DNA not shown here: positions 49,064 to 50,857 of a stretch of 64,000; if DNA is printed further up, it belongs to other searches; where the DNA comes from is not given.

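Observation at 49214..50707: TadB platform protein carrying an N-terminal Ig-like (DUF5011-type) domain without a signal peptide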

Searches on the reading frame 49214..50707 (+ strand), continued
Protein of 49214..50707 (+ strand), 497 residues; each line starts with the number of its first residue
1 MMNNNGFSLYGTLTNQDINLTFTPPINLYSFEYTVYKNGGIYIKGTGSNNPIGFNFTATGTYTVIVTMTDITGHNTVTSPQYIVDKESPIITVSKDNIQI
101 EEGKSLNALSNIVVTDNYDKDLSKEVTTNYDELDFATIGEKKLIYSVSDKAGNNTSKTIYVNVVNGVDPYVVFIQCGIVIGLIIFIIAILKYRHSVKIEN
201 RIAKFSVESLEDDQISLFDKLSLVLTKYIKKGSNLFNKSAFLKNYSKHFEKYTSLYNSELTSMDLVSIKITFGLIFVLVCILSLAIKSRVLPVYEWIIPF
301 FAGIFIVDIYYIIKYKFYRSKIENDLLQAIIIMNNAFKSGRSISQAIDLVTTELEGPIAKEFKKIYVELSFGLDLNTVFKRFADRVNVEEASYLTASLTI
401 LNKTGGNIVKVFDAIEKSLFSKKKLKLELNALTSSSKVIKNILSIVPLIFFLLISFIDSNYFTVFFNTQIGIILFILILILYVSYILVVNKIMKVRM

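Call 12: find_related_loci(query=A1, collection=genome_contigs, flank=6000)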
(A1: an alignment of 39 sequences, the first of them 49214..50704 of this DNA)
Query A1 (497 aa) in genome_contigs; peptide patterns used: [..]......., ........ (x = any residue, [..] = any of these).
432 stretches matched a pattern; 299 encode a relative of the query (tblastn E <= 1e-3); the best 80 are kept; 80 distinct loci.
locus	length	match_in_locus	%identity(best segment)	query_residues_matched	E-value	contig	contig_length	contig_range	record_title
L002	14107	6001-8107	91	1-497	0e+0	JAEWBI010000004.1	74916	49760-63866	MAG: Bacillota bacterium isolate OH_PBB_246 k127_1900231, whole genome shotgun sequence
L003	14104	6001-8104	71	1-497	0e+0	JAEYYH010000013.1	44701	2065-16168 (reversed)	MAG: Bacillota bacterium isolate OH_CBlB_40 k127_2565745, whole genome shotgun sequence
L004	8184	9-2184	47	1-497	2e-142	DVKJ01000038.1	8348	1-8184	MAG TPA_asm: Candidatus Pelethosoma merdigallinarum isolate CHK195-5794 CHK195__C161778_L8348_ERR3414590, whole genome s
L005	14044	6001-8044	47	1-497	8e-142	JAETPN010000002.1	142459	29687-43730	MAG: Bacillota bacterium isolate S21_Bin6 scaffold_134, whole genome shotgun sequence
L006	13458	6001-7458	51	15-497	2e-141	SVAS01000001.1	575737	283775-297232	MAG: Bacillota bacterium isolate SIG208 NODE_21_length_575737_cov_13.617184, whole genome shotgun sequence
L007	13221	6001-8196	48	4-497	7e-141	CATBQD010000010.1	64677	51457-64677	MAG: uncultured Bacilli bacterium isolate extra-SRR5927706.69_1677798363 genome assembly, contig: NODE_235_length_64677_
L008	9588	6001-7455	51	15-497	2e-139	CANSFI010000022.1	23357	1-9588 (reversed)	MAG TPA_asm: uncultured Tenericutes bacterium isolate SRR15730532_bin.52_metawrap_v1.3_MAG genome assembly, contig: NODE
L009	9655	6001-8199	48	4-497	2e-139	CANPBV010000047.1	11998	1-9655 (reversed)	MAG TPA_asm: uncultured Tenericutes bacterium isolate SRR15604531_bin.56_metawrap_v1.3_MAG genome assembly, contig: NODE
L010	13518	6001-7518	47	2-497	9e-139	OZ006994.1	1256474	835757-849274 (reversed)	MAG: uncultured Bacilli bacterium isolate pooled_s19794.ctg025098c_hifiasm_circ MAG genome assembly, chromosome: 1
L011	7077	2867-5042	47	1-497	6e-138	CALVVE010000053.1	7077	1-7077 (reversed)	MAG: uncultured Bacilli bacterium isolate BRZ_AK__bin93 genome assembly, contig: BRZ_AK__NODE_14491_length_7077_cov_4.67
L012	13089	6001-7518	47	2-497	7e-138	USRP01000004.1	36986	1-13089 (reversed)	uncultured Tenericutes bacterium isolate UMGS2016 genome assembly, contig: NODE_292_length_36986_cov_14.024478, whole ge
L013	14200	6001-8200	47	1-497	1e-137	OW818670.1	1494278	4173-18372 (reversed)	metagenome genome assembly, chromosome: 1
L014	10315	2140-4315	47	1-497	3e-137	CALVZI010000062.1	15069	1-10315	MAG: uncultured Bacilli bacterium isolate E10__bin67 genome assembly, contig: E10__k127_888047, whole genome shotgun seq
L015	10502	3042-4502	46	15-497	2e-136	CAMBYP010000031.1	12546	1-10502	MAG: uncultured Tenericutes bacterium isolate SRR17382100_bin.60_metaWRAP_v1.3_MAG genome assembly, contig: ERZ10544632.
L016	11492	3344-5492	49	5-497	8e-136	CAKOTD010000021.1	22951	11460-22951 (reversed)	MAG: uncultured Bacilli bacterium isolate REFINED_METABAT215_TOP10_CONTIGS_1500_ASSEMBLY_K77_MERGED__Hadza_MoBio_hadza-A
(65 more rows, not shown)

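Call 25: predict_structure(alignment_id=A1)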
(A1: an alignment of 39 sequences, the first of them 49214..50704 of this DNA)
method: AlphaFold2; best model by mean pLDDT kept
length: 497 residues; sequences in the alignment: 39
mean_pLDDT: 77.2   pTM: 0.49
mean pLDDT of the five models: 77.2, 77.0, 74.3, 74.1, 72.9
residues with pLDDT >= 90: 0; 70-90: 427; 50-70: 65; < 50: 5
segments of 3 or more residues with pLDDT < 50: none
pLDDT, mean of each block of 10 residues (from residue 1): 66 80 81 87 84 84 87 82 83 81 76 77 82 78 83 82 71 76 80 73 58 59 78 79 76 66 81 82 71 73 80 79 81 80 81 81 82 80 75 71 70 73 74 69 77 75 77 83 82 72
secondary structure, 60 per line:
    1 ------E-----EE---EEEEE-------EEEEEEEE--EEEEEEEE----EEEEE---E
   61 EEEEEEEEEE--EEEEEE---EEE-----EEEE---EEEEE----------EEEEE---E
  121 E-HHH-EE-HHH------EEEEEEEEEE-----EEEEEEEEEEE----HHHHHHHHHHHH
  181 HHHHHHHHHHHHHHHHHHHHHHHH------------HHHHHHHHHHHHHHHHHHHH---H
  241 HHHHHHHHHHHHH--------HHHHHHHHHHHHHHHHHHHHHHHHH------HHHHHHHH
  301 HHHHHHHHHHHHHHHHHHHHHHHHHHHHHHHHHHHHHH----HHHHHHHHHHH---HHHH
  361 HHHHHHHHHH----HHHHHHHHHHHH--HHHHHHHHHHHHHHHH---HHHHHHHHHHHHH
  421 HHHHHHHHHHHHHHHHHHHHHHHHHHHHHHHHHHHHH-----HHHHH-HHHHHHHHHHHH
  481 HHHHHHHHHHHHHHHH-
elements in order: E18-22 E30-37 E40-47 E52-56 E60-70 E73-78 E82-84 E90-93 E97-101 E112-116 E139-148 E154-164 H169-204 H217-236 H240-253 H262-286 H293-338 H343-353 H357-370 H375-386 H389-404 H408-457 H463-467 H469-496
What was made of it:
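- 49781..50014 (+): Cytoplasmic, K/R-rich helical linker (aa 190-267). Helices in AF2 (call 25).
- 50015..50152 (+): TM2-TM3 hairpin (aa 268-313) with a 4-6 residue outer loop. Helices 262-286 and 293-338 (call 25).
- On TadB/CpaG-type platform protein (T2SSF, PF00482): The model has pLDDT 77 (call 25).
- TM1 and TM3 both run continuously into cytoplasmic helices (call 25), so the Ig end of TM1 lies on the face opposite the T2SSF bundle.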

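Call 34: fold_search(model_id=the predicted structure, library=pdb)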
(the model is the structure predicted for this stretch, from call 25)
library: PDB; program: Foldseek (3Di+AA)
matches with E <= 10: 1708; with E <= 0.001: 22
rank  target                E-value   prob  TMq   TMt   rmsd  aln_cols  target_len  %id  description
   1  7js4                  3.5e-06  1.00  0.15  0.08  14.1       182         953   13  The structure of the M60 catalytic domain with the CBM51-1 and CBM51-2 domains from Clostridium perfringens ZmpB (released 2021-02-03)
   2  4mb3                  5.5e-06  1.00  0.16  0.15   7.8       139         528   14  Crystal structure of E153Q mutant of cold-adapted chitinase from Moritella marina (released 2014-03-19)
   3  4hmc                  9.7e-06  1.00  0.17  0.16   7.6       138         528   14  Crystal structure of cold-adapted chitinase from Moritella marina (released 2013-05-01)
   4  3pdd                  6.6e-05  1.00  0.16  0.32   8.6       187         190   15  Structures of Clostridium thermocellum CbhA fibronectin(III)-like modules (released 2011-11-23)
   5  7jrl                  1.6e-04  1.00  0.14  0.16   1.9        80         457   20  The structure of CBM51-2 in complex with GlcNAc and INT domains from Clostridium perfringens ZmpB (released 2021-02-03)
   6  2kpn_MODEL_1_A        2.1e-04  1.00  0.15  0.69   1.8        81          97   25  Solution NMR structure of a Bacterial Ig-like (Big_3) domain from Bacillus cereus. Northeast Structural Genomi (released 2010-01-12)
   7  5gni_B                3.2e-04  1.00  0.15  0.29  10.0       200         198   11  The crystal structure of PECAM-1 IgL1-2 trans-homophilic dimer (released 2016-12-21)
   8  9e99_J                3.8e-04  0.97  0.12  0.18  14.8       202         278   14  Cryo-EM reconstruction of Escherichia phage N4 capsid (released 2025-02-19)
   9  6fg9_A                4.0e-04  1.00  0.17  0.10   8.4       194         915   15  Mouse SORCS2 ectodomain (sortilin related VPS10 domain containing receptor 2) (released 2018-08-01)
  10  5gni_A                4.0e-04  1.00  0.15  0.31  11.3       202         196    9  The crystal structure of PECAM-1 IgL1-2 trans-homophilic dimer (released 2016-12-21)
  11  7biz_A                4.0e-04  0.99  0.12  0.13  14.5       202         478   17  Structure of a B12 binding lipoprotein from Bacteroides thetaiotaomicron (released 2022-03-02)
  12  6s5y_H                5.3e-04  1.00  0.16  0.40   7.0       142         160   22  Structure of tandemly arrayed consecutive Rib domains (Rib2R) from Group B Streptococcal species Streptococcus agalact (released 2019-12-11)
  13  4m03                  5.3e-04  1.00  0.16  0.41  11.5       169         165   21  C-terminal fragment(residues 576-751) of binding region of SraP (released 2014-06-18)
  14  7y9a_A                5.3e-04  1.00  0.19  0.39   8.2       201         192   14  Crystal structure of sDscam Ig1-2 domains, isoform beta2v6 (released 2023-05-24)
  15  8yke                  7.8e-04  1.00  0.11  0.30   8.7       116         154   22  Structure of two consecutively arrayed Rib domains (Rib8-9) from surface adhesin of Limosilactobacillus reuteri (released 2025-03-05)
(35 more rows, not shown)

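Call 55: search_dna_similar(query=window:49214-50704:+, collection=phages, mode=protein, max_evalue=0.001, max_rows=10)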
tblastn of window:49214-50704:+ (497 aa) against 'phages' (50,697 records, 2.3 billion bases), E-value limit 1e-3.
Records with a match: 1; places in all: 1; records where one place covers at least 80% of the query: 0.
Best place of each record, by identity: <60% 1.
By first word of the organism name: Bacteriophage 1.
By host as written in the record: - 1.
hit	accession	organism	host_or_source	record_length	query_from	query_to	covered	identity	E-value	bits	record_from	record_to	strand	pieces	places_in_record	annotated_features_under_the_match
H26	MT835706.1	Bacteriophage sp.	human fecal samples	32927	263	466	41%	21.1%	3e-5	53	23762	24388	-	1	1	record has no annotation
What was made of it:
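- Tried and rejected: The phage collection gave one weak T2SSF match only (call 55), so there is no phage connection.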

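Call 66: search_solved_structures(query=A1, max_evalue=1)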
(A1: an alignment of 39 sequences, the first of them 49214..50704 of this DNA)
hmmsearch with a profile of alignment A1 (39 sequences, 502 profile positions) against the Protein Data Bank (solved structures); distinct sequences matched with E-value up to 1: 10.
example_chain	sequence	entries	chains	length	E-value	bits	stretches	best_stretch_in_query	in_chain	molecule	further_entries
7js4_A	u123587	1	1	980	1.1e-15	60.7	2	11-172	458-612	F5/8 type C domain protein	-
2kpn_A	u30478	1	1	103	8.1e-09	38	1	103-172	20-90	Bacillolysin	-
5kdj_B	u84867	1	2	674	6e-08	35.2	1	11-170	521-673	F5/8 type C domain protein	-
7jrl_A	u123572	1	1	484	3.1e-06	29.5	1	92-172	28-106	F5/8 type C domain protein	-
7jrm_A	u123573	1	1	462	3.6e-06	29.3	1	92-172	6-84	F5/8 type C domain protein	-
4hmc_A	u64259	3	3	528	0.0028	19.8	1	103-169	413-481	Chitinase 60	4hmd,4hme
4mb3_A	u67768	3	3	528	0.0028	19.8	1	103-169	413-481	Chitinase 60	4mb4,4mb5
4m02_A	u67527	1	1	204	0.22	13.5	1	65-170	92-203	Serine-rich adhesin for platelets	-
4m03_A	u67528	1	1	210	0.3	13.1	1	91-176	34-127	Serine-rich adhesin for platelets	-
9fbo_A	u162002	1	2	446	0.47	12.4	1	102-167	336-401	Chitinase 60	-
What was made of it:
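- The family profile matches ZmpB residues 458-612 across both domains, E 1.1e-15 (call 66).
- Tried and rejected: The family profile did find ZmpB (call 66).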

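Call 71: search_protein_families(library=pfam, alignment_id=A1, max_evalue=0.001)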
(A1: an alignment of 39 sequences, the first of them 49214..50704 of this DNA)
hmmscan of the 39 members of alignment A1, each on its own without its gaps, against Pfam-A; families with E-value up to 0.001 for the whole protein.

A. member 1, window:49214-50704:+ (497 aa): 2 families
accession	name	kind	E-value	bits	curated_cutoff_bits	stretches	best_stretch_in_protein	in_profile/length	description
PF00482.28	T2SSF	-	1.5e-11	44.8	25.2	1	333-454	5-123/125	Type II secretion system (T2SS), protein F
PF16403.11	Bact_surface_Ig-like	-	2.7e-05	24.5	27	1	96-163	7-71/71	Bacterial surface protein, Ig-like domain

B. families by the number of members that match (of 39 scanned): 4 families
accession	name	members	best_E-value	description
PF00482.28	T2SSF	39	3.5e-16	Type II secretion system (T2SS), protein F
PF16403.11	Bact_surface_Ig-like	37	9.5e-09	Bacterial surface protein, Ig-like domain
PF02494.22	HYR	8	6.4e-05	HYR domain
PF19077.6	Big_13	1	0.00042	Bacterial Ig-like domain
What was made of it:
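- On TadB/CpaG-type platform protein (T2SSF, PF00482): 39/39 homologues hit it (call 71).
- On Bact_surface_Ig-like domain (PF16403, ex-DUF5011): 37/39 homologues hit at E <= 1e-3, the best at 9.5e-9 (call 71).
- Checked: Of 39 homologues, 37 hit PF16403 at E <= 1e-3 and all 39 hit T2SSF (call 71).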

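Call 75: find_encoding_contigs(protein=window:49214-50707:+, flank=1000, max_places=3)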
Protein window:49214-50707:+ (497 aa): 4 contigs read that carry it; 1 place shown.
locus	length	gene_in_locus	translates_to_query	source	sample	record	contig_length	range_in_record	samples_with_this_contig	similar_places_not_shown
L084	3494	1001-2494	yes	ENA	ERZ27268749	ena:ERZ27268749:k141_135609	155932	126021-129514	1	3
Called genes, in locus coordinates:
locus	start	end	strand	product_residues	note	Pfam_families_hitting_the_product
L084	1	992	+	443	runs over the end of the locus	PF00437:T2SSE, PF27713:UCP018868 (faint)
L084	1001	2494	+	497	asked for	PF16403:Bact_surface_Ig-like (weak), PF00482:T2SSF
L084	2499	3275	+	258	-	PF00482:T2SSF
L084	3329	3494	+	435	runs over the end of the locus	PF01225:Mur_ligase, PF08245:Mur_ligase_M, PF02875:Mur_ligase_C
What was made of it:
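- The exact protein is seen on 4 contigs (call 75).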
